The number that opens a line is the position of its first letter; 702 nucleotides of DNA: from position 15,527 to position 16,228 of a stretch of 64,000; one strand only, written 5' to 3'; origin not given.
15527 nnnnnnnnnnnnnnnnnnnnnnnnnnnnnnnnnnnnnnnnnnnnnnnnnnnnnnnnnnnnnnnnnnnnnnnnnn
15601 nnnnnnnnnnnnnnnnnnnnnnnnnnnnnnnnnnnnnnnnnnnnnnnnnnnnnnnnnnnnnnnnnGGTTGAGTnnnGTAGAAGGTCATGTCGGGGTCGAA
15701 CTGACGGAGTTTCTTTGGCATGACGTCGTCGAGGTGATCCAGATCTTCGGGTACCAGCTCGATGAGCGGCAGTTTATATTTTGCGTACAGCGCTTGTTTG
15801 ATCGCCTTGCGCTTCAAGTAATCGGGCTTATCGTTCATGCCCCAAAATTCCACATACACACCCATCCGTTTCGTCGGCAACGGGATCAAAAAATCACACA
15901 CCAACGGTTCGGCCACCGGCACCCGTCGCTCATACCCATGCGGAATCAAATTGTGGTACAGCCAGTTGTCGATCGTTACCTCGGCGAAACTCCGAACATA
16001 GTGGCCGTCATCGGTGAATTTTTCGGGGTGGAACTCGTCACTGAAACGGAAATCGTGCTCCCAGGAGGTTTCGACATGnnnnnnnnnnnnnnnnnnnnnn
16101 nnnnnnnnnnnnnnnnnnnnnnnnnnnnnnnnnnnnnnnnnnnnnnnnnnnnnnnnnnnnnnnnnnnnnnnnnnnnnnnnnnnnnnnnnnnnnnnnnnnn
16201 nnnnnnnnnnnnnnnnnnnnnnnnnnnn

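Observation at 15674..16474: DCD/PUA-like domain protein immediately downstream of the MmeI-like gene: candidate modified-base reader or Type IV-like partner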

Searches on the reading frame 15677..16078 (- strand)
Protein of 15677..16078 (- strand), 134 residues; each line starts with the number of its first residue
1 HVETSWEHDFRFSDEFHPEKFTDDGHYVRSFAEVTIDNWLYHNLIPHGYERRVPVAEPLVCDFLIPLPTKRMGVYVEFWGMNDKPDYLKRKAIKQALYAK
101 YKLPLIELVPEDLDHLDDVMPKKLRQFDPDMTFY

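Call 29: search_solved_structures(query=A3, max_evalue=10, show_alignments=3)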
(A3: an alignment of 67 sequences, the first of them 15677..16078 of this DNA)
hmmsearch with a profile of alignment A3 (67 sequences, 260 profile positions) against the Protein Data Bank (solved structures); distinct sequences matched with E-value up to 10: 0.

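Call 40: predict_structure(alignment_id=A3)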
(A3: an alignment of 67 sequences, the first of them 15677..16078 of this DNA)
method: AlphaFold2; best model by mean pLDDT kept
length: 134 residues; sequences in the alignment: 67
mean_pLDDT: 88.7   pTM: 0.81
mean pLDDT of the five models: 88.7, 88.6, 88.0, 87.7, 86.5
residues with pLDDT >= 90: 102; 70-90: 13; 50-70: 12; < 50: 7
segments of 3 or more residues with pLDDT < 50: 1-7
pLDDT, mean of each block of 10 residues (from residue 1): 48 66 94 97 96 93 93 95 89 96 97 98 95 79
secondary structure, 60 per line:
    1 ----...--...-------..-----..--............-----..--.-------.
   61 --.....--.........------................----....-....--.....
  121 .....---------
elements in order: H31-42 E63-67 E70-78 H85-100 E105-108 H110-113 H116-125

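Call 43: fold_search(model_id=the predicted structure, library=pdb)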
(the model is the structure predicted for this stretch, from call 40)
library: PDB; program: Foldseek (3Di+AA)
matches with E <= 10: 862; with E <= 0.001: 0
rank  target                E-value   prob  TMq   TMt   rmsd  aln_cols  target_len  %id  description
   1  6p66_B                3.3e-03  1.00  0.41  0.14   4.1        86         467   22  The crystal structure of the XPB complex with Bax1 from Archaeoglobus fulgidus at 3.0 Angstrom resolution (released 2020-06-17)
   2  3r3p_B                2.6e-02  1.00  0.54  0.71   3.7       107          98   12  Homing Endonuclease I-Bth0305I Catalytic Domain (released 2011-10-05)
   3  3r3p_A                2.9e-02  1.00  0.54  0.71   3.3       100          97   13  Homing Endonuclease I-Bth0305I Catalytic Domain (released 2011-10-05)
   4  9g6k_L9               3.4e-02  0.97  0.53  0.17   5.3       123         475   12  LSU structure derived from the LSU sample of the mitoribosome from T. gondii. (released 2024-12-11)
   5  7lvv_B                5.8e-02  0.60  0.30  0.05   4.7        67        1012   15  cryoEM structure DrdV-DNA complex (released 2021-03-17)
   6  3hrl                  7.1e-02  0.80  0.41  0.54   4.6       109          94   15  Crystal structure of a putative endonuclease-like protein (ngo0050) from neisseria gonorrhoeae (released 2009-06-30)
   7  9dou_A                8.1e-02  0.66  0.38  0.08   7.3       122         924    6  Taeniopygia guttata R2 retrotransposon (R2Tg) initiating target-primed reverse transcription (released 2025-05-21)
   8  9g6k_Li               9.9e-02  0.82  0.49  0.16   6.8       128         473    9  LSU structure derived from the LSU sample of the mitoribosome from T. gondii. (released 2024-12-11)
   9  1t0f_B                1.2e-01  0.60  0.44  0.24  13.6       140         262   11  Crystal Structure of the TnsA/TnsC(504-555) complex (released 2004-11-09)
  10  1t0f_A                1.4e-01  0.57  0.43  0.24  13.7       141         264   11  Crystal Structure of the TnsA/TnsC(504-555) complex (released 2004-11-09)
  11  5ltn_B                1.6e-01  0.16  0.24  0.18  16.2       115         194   16  Crystal structure of Lymphocytic choriomeningitis mammarenavirus endonuclease complexed with DPBA (released 2017-09-13)
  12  3fov                  1.7e-01  0.23  0.27  0.32   6.3        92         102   13  Crystal structure of protein RPA0323 of unknown function from Rhodopseudomonas palustris (released 2009-01-13)
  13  7lo5_D                2.1e-01  0.35  0.33  0.06   5.1        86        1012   15  cryoEM structure DrdV-DNA complex (released 2021-03-17)
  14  5ltn_A                2.1e-01  0.14  0.24  0.19  16.3       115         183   16  Crystal structure of Lymphocytic choriomeningitis mammarenavirus endonuclease complexed with DPBA (released 2017-09-13)
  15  9i05_Xr               2.6e-01  0.63  0.48  0.17   6.7       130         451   12  Cryo-EM structure of the large subunit of the mitochondrial ribosome from Toxoplasma gondii (released 2025-06-11)
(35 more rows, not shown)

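Call 70: fold_search(model_id=the predicted structure, library=viral)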
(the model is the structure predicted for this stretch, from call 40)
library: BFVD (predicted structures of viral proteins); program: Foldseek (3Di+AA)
matches with E <= 10: 688; with E <= 0.001: 52
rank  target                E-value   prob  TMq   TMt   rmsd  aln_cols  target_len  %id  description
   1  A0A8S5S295            5.8e-06  1.00  0.64  0.20   3.5       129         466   20  Uncharacterized protein [Siphoviridae sp. ctCIv11]
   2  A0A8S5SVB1            1.1e-05  1.00  0.66  0.22   4.1       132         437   23  Uncharacterized protein [Siphoviridae sp. ctqPo10]
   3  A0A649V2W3            1.7e-05  1.00  0.60  0.46   3.2       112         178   21  DUF2726 domain-containing protein [Lactococcus phage P1048]
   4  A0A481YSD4            1.7e-05  1.00  0.59  0.15   4.0       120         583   18  Restriction endonuclease [Marseillevirus LCMAC101]
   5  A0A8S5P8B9            1.7e-05  1.00  0.55  0.30   5.2       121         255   21  Restriction enzyme [Siphoviridae sp. ctsUY14]
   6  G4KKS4                2.4e-05  1.00  0.53  0.27   4.4       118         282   21  (no name in the UniProt tables at hand)
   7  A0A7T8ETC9            2.9e-05  1.00  0.53  0.29   7.2       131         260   18  (no name in the UniProt tables at hand)
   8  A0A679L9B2            6.6e-05  1.00  0.53  0.24   5.1       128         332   17  (no name in the UniProt tables at hand)
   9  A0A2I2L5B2            7.6e-05  1.00  0.55  0.27   3.5       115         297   17  Endonuclease-like protein [Orpheovirus IHUMI-LCC2]
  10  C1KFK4                8.7e-05  1.00  0.55  0.25   5.2       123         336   17  Uncharacterized protein [Lactobacillus phage Lb338-1]
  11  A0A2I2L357            1.1e-04  1.00  0.60  0.20   2.9       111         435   22  Uncharacterized protein [Orpheovirus IHUMI-LCC2]
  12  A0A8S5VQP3            1.3e-04  1.00  0.56  0.27   4.1       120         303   18  (no name in the UniProt tables at hand)
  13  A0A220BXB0            1.4e-04  1.00  0.52  0.24   4.2       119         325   19  (no name in the UniProt tables at hand)
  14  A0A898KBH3            1.4e-04  1.00  0.53  0.33   3.8       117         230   20  (no name in the UniProt tables at hand)
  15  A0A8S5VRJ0            1.7e-04  1.00  0.57  0.22   2.9       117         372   14  (no name in the UniProt tables at hand)
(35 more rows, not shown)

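Call 79: search_protein_families(library=pfam, alignment_id=A3, max_evalue=0.05)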
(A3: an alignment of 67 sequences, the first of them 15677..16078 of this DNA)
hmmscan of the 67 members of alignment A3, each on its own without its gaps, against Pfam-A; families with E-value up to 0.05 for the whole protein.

A. member 1, window:15677-16078:- (134 aa): 0 families

B. families by the number of members that match (of 67 scanned): 38 families (the first 25 are shown)
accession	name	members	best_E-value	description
PF03374.19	ANT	25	1.4e-09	Phage antirepressor protein KilAC domain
PF23589.2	WH_AprA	13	3.3e-05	AprA winged helix domain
PF04760.21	IF2_N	12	0.00061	Translation initiation factor IF-2, N-terminal region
PF10539.14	Dev_Cell_Death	11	3e-25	Development and cell death domain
PF25213.1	HVO_A0261_N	9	3.8e-05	HVO_A0261 N-terminal domain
PF18912.6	DZR_2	5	7e-05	Double zinc ribbon domain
PF06969.22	HemN_C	4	0.0091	HemN C-terminal domain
PF13384.12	HTH_23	1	4e-11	Homeodomain-like domain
PF13646.12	HEAT_2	1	9.5e-09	HEAT repeats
PF08281.18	Sigma70_r4_2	1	2.4e-08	Sigma-70, region 4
PF13518.12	HTH_28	1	4.7e-08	Helix-turn-helix domain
PF04545.22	Sigma70_r4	1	9.6e-07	Sigma-70, region 4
PF24734.1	DUF7685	1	0.00034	Domain of unknown function (DUF7685)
PF12728.13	HTH_17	1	0.00069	Helix-turn-helix domain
PF08280.17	HTH_Mga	1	0.001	M protein trans-acting positive regulator (MGA) HTH domain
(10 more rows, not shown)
